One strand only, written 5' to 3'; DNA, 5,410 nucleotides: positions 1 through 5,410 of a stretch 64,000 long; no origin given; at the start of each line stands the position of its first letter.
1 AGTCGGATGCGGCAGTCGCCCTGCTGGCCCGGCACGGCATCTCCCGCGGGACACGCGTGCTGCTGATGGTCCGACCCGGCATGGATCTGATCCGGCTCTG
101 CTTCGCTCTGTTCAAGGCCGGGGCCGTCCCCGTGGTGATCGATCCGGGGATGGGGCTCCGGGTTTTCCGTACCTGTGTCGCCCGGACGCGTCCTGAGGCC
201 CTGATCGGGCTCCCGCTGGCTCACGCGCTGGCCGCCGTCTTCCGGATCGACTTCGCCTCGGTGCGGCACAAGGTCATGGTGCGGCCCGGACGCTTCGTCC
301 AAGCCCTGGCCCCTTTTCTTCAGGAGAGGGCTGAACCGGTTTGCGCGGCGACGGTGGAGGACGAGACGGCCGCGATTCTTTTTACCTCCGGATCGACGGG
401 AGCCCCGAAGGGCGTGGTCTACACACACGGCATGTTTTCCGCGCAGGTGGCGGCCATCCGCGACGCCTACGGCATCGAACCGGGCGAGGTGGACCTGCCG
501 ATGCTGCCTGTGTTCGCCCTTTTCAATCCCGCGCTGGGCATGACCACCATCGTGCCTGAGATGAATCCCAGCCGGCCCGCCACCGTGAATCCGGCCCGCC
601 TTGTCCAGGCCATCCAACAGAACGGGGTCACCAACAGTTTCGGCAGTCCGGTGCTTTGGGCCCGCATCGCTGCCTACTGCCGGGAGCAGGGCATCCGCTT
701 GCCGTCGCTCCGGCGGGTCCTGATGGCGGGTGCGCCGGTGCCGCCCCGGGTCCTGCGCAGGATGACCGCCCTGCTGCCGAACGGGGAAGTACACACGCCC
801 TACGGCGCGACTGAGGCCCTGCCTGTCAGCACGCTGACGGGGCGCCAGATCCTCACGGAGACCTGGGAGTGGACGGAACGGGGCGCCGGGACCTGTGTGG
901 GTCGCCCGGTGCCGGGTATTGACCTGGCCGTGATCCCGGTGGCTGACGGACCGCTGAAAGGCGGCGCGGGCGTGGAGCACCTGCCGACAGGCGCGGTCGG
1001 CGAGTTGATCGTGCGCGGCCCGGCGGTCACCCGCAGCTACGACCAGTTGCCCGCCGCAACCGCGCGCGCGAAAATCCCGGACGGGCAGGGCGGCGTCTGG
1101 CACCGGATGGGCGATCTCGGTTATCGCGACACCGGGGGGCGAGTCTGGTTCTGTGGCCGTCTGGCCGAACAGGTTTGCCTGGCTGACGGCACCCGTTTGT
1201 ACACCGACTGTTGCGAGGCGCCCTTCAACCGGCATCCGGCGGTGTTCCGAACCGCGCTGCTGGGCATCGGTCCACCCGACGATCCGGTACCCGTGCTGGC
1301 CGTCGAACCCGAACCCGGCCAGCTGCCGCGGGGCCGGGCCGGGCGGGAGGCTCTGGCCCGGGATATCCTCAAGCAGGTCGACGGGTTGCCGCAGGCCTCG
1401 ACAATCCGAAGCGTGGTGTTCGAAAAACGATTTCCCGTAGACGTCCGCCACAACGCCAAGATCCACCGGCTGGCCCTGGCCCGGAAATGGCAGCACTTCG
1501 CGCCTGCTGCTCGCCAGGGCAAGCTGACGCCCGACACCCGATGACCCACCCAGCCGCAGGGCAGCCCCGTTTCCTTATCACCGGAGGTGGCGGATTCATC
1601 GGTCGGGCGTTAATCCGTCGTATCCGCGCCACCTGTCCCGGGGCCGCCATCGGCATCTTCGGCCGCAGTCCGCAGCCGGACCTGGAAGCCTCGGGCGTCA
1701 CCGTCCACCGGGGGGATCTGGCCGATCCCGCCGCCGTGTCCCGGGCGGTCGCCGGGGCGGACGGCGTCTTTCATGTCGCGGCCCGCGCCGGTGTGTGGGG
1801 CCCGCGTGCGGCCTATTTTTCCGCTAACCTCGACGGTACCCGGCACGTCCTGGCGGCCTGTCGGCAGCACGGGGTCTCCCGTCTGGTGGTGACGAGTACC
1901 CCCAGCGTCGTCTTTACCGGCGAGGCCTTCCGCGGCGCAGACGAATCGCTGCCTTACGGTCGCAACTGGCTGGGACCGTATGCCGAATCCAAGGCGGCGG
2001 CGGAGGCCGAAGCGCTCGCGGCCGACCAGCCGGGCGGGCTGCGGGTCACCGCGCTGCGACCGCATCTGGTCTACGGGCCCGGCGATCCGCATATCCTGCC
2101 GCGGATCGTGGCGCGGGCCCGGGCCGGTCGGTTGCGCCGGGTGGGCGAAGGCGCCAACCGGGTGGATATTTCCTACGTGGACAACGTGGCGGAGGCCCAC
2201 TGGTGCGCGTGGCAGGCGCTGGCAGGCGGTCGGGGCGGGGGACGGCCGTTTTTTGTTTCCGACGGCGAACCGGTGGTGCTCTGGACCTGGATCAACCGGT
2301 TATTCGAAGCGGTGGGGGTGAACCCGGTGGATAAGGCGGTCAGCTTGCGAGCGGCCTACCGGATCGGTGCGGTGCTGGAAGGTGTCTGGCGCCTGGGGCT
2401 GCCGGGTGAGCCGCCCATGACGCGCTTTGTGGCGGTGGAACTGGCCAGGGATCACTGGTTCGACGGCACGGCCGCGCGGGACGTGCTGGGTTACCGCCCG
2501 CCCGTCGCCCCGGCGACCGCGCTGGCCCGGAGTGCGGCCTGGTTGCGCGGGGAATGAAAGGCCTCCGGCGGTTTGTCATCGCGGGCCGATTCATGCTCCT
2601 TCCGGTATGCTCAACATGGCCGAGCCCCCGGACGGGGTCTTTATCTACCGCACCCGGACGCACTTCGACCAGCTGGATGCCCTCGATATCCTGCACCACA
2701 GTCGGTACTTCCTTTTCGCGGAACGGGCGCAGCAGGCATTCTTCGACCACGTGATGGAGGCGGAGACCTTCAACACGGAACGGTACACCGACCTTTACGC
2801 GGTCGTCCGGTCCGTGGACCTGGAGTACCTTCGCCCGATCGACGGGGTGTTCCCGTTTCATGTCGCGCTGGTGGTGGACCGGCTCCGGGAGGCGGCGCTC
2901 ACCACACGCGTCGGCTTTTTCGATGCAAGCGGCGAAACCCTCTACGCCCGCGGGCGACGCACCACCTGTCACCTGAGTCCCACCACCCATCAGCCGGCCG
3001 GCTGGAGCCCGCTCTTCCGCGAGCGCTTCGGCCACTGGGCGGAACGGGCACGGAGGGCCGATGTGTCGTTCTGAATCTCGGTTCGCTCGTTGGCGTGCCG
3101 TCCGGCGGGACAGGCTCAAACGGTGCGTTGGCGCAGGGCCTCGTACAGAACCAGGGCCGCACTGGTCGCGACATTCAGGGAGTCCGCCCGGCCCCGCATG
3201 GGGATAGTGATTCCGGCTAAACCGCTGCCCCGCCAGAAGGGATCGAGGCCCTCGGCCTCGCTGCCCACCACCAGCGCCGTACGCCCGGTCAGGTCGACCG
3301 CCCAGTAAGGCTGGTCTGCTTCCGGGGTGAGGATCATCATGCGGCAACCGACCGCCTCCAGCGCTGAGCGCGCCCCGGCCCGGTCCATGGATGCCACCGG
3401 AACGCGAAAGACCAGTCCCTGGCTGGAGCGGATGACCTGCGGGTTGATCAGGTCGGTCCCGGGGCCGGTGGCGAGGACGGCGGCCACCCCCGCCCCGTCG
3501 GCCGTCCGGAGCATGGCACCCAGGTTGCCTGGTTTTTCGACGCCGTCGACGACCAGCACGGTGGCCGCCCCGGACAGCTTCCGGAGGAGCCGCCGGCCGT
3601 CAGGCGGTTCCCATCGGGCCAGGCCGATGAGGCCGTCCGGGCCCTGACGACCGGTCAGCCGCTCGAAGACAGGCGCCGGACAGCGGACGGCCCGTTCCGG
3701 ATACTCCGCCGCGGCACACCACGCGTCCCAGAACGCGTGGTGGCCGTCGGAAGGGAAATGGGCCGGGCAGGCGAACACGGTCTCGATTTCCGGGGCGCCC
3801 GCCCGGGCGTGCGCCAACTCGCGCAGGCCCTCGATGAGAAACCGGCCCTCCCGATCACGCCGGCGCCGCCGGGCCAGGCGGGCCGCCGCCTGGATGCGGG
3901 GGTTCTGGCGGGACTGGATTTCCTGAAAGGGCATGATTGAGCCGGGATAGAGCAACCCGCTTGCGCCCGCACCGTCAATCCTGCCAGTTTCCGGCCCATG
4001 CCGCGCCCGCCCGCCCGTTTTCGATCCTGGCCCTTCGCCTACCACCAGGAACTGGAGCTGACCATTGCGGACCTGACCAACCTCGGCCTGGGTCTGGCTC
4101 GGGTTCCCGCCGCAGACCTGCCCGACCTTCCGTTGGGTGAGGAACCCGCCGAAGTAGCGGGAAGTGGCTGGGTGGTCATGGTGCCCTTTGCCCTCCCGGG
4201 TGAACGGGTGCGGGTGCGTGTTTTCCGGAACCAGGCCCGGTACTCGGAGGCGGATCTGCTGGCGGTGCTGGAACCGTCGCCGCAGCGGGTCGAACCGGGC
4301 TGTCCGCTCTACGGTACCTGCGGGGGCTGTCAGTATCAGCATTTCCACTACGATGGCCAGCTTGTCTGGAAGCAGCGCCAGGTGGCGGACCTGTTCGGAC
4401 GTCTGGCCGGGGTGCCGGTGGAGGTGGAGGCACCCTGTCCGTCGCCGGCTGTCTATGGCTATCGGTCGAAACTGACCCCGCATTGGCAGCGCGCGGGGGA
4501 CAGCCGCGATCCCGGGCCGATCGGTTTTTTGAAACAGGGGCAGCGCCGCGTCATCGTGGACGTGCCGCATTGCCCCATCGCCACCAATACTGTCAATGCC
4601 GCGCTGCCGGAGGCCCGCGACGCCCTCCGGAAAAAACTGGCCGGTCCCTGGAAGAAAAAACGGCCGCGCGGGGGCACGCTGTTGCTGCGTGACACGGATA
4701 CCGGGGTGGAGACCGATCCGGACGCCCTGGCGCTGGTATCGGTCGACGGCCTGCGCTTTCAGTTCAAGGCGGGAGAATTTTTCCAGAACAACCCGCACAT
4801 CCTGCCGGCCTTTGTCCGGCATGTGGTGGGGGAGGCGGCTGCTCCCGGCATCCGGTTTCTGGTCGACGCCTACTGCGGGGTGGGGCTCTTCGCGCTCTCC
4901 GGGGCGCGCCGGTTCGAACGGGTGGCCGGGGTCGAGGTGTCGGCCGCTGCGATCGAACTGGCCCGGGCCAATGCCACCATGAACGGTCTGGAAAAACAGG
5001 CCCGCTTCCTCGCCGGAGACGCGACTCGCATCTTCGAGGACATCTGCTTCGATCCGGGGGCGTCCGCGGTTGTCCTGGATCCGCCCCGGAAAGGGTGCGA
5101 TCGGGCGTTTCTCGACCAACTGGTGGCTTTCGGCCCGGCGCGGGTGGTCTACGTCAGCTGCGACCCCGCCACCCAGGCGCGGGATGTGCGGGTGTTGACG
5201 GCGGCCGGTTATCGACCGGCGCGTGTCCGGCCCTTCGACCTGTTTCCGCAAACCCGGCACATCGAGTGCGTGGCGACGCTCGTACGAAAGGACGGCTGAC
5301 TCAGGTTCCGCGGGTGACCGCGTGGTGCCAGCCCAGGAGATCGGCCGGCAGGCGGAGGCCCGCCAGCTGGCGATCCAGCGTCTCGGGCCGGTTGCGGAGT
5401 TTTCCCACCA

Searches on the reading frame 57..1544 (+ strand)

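Call 49: search_protein_families(library=pfam, proteins=[window:57-1544:+], max_evalue=0.00001)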
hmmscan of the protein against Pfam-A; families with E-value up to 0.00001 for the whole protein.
window:57-1544:+ (495 aa): 1 family
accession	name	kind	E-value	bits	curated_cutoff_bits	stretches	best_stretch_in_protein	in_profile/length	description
PF00501.34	AMP-binding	-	4.7e-45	154.5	29.9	1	3-328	51-383/384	AMP-binding enzyme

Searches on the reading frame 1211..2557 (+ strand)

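Call 49: search_protein_families(library=pfam, proteins=[window:1211-2557:+], max_evalue=0.00001)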
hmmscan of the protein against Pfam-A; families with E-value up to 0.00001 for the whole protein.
window:1211-2557:+ (448 aa): 8 families
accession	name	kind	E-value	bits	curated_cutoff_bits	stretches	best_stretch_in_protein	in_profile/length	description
PF01073.25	3Beta_HSD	-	1.4e-47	162.5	22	1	122-372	1-272/280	3-beta hydroxysteroid dehydrogenase/isomerase family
PF01370.27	Epimerase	-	4.3e-36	125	20.9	1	122-340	2-231/240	NAD dependent epimerase/dehydratase family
PF13460.12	NAD_binding_10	-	1.9e-16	60.9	27.2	1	125-285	1-144/184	NAD(P)H-binding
PF16363.11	GDP_Man_Dehyd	-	1.2e-13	51.7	27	1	122-369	1-267/332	GDP-mannose 4,6 dehydratase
PF07993.18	NAD_binding_4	-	5.6e-13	49.1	20.1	1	173-292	73-210/258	Male sterility protein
PF04321.23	RmlD_sub_bind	-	1.2e-06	28.2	27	1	121-303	3-167/287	RmlD substrate binding domain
PF02719.21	Polysacc_synt_2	-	1.3e-06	28.2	20.2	1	122-231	2-129/293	Polysaccharide biosynthesis protein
PF05368.20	NmrA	-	9.8e-06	25.8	27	0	122-229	6-106/298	NmrA-like family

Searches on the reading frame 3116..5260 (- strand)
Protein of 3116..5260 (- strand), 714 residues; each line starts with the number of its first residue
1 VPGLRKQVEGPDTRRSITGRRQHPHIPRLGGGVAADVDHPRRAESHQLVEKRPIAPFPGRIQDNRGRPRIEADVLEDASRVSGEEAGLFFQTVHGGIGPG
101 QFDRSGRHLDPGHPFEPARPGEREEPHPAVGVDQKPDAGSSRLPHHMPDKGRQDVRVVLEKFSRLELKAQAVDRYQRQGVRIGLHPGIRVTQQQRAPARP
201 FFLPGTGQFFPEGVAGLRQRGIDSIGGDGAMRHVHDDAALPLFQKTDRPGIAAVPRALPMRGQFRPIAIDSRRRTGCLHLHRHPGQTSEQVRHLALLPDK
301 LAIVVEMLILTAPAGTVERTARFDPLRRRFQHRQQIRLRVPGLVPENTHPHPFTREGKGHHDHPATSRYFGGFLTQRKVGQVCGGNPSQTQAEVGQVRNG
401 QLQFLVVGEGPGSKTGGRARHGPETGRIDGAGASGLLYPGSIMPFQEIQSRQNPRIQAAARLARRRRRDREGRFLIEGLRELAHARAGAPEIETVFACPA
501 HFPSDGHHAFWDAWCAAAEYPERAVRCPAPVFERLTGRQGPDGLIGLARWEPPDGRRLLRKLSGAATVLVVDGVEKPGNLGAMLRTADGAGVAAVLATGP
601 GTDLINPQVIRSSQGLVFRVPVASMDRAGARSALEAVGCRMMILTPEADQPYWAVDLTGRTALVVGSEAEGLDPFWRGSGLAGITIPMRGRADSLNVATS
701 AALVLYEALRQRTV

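Call 49: search_protein_families(library=pfam, proteins=[window:3116-5260:-], max_evalue=0.00001)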
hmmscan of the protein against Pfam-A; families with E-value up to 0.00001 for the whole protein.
window:3116-5260:- (714 aa): 2 families
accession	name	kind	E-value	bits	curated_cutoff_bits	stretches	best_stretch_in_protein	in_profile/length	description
PF00588.24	SpoU_methylase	-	9.9e-28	97.5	29.7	1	567-706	2-142/142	SpoU rRNA Methylase family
PF22435.1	MRM3-like_sub_bind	-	6e-13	49.4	27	1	453-546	1-84/84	MRM3-like substrate binding domain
